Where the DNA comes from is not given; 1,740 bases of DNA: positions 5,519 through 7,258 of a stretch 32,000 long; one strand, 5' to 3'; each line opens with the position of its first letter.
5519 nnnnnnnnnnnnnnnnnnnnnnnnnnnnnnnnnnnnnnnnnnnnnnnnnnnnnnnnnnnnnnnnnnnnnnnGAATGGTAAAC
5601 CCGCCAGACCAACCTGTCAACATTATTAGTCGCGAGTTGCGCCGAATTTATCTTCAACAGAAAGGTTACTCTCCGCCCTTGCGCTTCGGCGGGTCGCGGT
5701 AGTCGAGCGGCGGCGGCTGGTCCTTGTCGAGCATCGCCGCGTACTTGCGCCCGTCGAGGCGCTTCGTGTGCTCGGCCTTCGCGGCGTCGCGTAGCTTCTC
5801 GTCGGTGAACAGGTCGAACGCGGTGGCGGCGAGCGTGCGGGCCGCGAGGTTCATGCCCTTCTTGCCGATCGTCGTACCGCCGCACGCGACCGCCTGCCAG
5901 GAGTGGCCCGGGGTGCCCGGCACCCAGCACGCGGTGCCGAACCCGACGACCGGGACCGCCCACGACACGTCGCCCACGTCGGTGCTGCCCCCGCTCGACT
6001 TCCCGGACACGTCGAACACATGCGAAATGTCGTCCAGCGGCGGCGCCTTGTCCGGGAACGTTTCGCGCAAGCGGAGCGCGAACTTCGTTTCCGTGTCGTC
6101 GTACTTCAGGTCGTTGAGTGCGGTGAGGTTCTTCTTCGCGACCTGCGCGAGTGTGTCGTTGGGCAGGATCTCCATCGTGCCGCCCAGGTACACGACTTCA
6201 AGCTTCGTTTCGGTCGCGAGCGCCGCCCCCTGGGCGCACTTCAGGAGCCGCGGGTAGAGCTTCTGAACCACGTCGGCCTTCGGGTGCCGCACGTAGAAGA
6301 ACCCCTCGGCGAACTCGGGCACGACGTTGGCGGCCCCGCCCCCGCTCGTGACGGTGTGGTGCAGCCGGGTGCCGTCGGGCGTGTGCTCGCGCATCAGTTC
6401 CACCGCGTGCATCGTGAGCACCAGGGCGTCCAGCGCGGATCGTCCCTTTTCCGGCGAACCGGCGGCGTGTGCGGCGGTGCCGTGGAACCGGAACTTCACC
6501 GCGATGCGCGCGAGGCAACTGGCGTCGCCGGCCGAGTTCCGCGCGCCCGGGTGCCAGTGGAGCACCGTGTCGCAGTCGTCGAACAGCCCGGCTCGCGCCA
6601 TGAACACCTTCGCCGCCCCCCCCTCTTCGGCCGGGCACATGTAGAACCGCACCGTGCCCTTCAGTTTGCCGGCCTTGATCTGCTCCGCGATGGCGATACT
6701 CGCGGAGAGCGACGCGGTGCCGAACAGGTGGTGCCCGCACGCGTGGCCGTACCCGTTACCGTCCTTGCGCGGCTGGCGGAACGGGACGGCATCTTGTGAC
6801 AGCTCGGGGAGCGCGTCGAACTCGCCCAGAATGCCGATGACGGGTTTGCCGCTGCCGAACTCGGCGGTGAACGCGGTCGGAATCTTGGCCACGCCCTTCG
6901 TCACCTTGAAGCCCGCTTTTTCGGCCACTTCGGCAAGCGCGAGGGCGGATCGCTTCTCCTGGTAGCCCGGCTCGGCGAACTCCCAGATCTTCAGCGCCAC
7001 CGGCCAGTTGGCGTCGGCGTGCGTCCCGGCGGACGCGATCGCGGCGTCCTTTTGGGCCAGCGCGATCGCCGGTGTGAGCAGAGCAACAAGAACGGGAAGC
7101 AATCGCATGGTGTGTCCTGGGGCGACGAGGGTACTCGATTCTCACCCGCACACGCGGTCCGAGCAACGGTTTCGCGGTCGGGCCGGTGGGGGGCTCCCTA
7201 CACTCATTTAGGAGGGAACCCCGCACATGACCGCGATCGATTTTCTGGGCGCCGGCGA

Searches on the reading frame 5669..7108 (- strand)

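Call 42: search_protein_families(library=pfam, proteins=[window:5669-7108:-], max_evalue=0.001)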
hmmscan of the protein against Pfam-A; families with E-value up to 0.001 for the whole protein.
window:5669-7108:- (480 aa): 2 families
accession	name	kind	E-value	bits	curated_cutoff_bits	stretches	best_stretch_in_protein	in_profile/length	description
PF01546.33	Peptidase_M20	-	6.6e-10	39.7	24.6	1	95-277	4-113/206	Peptidase family M20/M25/M40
PF07687.19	M20_dimer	-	3.2e-08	33.9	21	1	203-282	8-89/107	Peptidase dimerisation domain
